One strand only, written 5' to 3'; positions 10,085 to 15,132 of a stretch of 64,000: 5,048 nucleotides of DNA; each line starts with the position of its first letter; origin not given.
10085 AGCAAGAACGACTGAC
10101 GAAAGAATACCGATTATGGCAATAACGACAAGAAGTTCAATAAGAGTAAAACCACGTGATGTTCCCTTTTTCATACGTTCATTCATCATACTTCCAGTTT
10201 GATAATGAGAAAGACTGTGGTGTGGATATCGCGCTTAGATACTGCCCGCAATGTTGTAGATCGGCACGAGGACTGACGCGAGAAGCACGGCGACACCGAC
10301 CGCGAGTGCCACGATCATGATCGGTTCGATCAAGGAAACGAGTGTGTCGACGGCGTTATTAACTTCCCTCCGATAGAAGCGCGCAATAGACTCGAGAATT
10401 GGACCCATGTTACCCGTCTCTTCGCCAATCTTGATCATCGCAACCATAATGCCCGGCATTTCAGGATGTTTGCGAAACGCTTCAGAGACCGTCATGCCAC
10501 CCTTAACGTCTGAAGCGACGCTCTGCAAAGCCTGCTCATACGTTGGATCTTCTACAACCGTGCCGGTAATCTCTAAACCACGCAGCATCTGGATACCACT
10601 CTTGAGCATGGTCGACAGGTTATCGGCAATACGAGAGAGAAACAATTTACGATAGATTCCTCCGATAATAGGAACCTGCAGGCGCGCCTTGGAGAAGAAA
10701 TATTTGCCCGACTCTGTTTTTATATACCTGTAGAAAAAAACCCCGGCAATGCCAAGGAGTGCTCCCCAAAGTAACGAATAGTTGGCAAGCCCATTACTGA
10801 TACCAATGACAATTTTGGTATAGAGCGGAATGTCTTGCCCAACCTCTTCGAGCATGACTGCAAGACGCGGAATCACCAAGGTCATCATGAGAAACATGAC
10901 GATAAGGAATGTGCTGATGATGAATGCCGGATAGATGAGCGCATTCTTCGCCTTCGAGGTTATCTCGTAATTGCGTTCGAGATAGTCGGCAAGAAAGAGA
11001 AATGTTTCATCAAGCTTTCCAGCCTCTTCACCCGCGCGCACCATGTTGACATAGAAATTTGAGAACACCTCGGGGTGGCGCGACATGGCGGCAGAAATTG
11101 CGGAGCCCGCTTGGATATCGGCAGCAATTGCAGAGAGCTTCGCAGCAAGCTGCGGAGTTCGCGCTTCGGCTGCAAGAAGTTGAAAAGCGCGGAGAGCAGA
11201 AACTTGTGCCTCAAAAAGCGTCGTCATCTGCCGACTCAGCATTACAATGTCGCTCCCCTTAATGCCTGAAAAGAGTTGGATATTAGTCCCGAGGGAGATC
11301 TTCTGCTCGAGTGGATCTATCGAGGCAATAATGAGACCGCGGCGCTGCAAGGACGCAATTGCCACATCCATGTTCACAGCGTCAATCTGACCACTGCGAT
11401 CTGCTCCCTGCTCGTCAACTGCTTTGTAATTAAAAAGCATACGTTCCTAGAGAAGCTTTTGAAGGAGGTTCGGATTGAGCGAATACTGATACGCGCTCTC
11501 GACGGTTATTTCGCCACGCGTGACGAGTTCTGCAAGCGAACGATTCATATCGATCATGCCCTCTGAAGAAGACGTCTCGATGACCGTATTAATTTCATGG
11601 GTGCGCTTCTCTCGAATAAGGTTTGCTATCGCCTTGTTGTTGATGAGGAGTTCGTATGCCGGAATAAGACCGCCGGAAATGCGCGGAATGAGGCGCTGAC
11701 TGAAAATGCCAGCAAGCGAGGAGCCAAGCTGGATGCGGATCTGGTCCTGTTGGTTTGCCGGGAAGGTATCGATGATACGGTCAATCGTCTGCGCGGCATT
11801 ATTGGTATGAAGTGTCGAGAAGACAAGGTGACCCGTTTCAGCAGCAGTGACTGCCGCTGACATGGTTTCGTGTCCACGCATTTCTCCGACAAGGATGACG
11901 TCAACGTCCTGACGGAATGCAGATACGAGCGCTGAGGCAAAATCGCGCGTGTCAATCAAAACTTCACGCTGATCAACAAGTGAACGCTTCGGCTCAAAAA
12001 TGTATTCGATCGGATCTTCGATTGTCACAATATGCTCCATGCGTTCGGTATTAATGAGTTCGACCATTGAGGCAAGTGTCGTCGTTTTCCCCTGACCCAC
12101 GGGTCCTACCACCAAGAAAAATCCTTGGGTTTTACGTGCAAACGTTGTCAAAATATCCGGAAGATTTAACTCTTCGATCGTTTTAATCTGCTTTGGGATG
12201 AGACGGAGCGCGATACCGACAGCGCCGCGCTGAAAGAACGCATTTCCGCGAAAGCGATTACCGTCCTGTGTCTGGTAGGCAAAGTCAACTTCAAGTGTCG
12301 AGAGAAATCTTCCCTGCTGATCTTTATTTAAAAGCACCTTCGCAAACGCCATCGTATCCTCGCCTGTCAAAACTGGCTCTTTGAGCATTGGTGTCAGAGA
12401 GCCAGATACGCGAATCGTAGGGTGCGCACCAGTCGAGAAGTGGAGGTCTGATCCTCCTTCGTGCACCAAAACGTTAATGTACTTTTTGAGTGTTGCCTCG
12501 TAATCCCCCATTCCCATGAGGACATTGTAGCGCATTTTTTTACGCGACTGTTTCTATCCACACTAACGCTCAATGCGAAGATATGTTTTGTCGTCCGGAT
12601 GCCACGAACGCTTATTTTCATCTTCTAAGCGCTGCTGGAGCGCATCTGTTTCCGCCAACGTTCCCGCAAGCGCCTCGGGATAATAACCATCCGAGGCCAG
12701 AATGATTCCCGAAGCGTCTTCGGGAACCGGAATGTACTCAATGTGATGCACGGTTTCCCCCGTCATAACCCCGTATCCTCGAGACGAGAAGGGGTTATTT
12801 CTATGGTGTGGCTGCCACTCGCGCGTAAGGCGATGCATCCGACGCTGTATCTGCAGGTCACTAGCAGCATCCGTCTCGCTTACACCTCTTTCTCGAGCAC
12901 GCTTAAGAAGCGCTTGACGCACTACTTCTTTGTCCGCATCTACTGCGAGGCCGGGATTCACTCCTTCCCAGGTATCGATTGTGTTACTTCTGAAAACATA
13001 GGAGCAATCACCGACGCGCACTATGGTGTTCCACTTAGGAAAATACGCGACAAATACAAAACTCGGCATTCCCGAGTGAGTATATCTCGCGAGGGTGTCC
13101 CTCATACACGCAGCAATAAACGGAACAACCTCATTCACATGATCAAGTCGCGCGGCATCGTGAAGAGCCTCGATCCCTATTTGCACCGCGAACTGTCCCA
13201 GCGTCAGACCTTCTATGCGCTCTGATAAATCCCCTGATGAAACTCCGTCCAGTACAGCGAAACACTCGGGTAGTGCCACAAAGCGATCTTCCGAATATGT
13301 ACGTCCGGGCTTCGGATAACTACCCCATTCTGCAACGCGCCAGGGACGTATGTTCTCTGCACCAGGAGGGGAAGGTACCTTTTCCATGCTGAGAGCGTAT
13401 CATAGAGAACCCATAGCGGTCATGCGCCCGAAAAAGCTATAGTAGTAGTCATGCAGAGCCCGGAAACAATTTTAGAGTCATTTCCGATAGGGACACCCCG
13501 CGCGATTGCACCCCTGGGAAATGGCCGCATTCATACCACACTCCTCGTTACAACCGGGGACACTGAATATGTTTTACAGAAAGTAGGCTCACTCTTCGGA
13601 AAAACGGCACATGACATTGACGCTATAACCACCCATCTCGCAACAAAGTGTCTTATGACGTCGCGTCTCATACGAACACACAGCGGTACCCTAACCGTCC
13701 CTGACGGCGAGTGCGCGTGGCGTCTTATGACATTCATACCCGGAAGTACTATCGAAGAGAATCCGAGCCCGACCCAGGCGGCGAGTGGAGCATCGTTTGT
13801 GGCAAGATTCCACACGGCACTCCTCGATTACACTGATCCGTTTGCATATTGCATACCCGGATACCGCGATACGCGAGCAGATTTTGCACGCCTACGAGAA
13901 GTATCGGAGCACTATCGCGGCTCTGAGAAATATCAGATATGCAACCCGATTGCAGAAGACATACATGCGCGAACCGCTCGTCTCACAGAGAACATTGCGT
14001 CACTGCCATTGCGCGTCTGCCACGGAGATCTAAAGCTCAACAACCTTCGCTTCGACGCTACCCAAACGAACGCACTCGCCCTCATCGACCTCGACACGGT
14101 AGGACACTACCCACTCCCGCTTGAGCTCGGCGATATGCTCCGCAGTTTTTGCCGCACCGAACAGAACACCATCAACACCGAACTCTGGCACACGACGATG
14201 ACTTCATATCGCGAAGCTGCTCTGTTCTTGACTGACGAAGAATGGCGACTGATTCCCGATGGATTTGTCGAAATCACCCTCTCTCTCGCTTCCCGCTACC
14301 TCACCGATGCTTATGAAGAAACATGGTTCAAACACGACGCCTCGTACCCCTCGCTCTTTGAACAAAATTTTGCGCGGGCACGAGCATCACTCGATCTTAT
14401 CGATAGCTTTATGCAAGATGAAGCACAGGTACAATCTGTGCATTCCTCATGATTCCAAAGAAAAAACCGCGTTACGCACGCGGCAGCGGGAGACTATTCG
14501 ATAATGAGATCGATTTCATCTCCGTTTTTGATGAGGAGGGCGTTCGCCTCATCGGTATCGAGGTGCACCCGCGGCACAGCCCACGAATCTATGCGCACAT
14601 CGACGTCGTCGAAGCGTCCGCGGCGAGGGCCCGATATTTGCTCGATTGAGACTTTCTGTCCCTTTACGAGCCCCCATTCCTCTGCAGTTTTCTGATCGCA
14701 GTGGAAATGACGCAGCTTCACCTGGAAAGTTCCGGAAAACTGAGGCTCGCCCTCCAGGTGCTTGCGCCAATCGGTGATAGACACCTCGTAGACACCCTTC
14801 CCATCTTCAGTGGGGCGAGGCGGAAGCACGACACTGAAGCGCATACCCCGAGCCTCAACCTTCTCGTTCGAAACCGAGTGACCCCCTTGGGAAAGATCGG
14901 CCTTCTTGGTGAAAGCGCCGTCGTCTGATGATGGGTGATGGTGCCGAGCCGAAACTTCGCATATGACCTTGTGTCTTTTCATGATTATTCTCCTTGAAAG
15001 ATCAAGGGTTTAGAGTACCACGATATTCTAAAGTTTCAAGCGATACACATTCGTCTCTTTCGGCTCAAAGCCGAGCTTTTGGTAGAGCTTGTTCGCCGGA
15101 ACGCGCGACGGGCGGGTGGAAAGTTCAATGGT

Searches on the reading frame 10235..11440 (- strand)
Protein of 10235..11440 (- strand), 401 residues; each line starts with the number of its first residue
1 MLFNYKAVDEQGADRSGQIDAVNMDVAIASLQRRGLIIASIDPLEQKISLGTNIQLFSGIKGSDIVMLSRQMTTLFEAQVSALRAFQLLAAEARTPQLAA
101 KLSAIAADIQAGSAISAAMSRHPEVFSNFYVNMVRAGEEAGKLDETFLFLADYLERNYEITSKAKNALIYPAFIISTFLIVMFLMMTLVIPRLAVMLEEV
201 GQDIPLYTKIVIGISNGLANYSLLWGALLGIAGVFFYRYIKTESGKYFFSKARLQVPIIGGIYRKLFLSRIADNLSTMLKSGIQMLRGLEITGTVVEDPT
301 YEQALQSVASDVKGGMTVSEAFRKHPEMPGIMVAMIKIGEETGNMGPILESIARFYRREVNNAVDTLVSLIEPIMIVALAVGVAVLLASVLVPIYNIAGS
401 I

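Call 29: search_protein_families(library=pfam, proteins=[window:10235-11440:-], max_evalue=0.001)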
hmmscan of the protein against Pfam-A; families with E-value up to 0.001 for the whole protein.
window:10235-11440:- (401 aa): 1 family
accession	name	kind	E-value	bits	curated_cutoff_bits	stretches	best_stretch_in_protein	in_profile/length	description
PF00482.28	T2SSF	-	2.2e-57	192.8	25.2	2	69-191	2-125/125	Type II secretion system (T2SS), protein F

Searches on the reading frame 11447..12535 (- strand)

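Call 29: search_protein_families(library=pfam, proteins=[window:11447-12535:-], max_evalue=0.001)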
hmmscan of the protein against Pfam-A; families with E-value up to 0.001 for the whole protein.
window:11447-12535:- (362 aa): 2 families
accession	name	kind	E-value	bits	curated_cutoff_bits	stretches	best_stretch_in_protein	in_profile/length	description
PF00437.27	T2SSE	-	2.8e-42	145.1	24.9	1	16-286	12-281/370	Type II/IV secretion system protein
PF13401.12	AAA_22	-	9.9e-05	23.1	27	1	134-175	2-33/130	AAA domain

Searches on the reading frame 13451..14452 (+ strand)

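Call 29: search_protein_families(library=pfam, proteins=[window:13451-14452:+], max_evalue=0.001)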
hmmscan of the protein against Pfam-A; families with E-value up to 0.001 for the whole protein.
window:13451-14452:+ (333 aa): 1 family
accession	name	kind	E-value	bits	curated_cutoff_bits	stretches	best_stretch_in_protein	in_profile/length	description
PF01636.29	APH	-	1.5e-21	77.7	23.2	1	19-255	2-235/239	Phosphotransferase enzyme family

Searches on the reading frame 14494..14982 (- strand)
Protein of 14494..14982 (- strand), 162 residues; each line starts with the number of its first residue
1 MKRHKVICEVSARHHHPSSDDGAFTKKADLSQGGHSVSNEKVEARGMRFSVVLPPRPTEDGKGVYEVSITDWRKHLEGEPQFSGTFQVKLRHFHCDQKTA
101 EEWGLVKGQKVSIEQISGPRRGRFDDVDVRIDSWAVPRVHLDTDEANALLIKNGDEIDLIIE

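Call 29: search_protein_families(library=pfam, proteins=[window:14494-14982:-], max_evalue=0.001)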
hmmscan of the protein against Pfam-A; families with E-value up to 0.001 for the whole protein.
window:14494-14982:- (162 aa): 1 family
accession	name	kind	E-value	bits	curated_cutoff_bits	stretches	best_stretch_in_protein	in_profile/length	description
PF06130.18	PTAC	-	1e-14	55.1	25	1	88-151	113-175/176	Phosphate propanoyltransferase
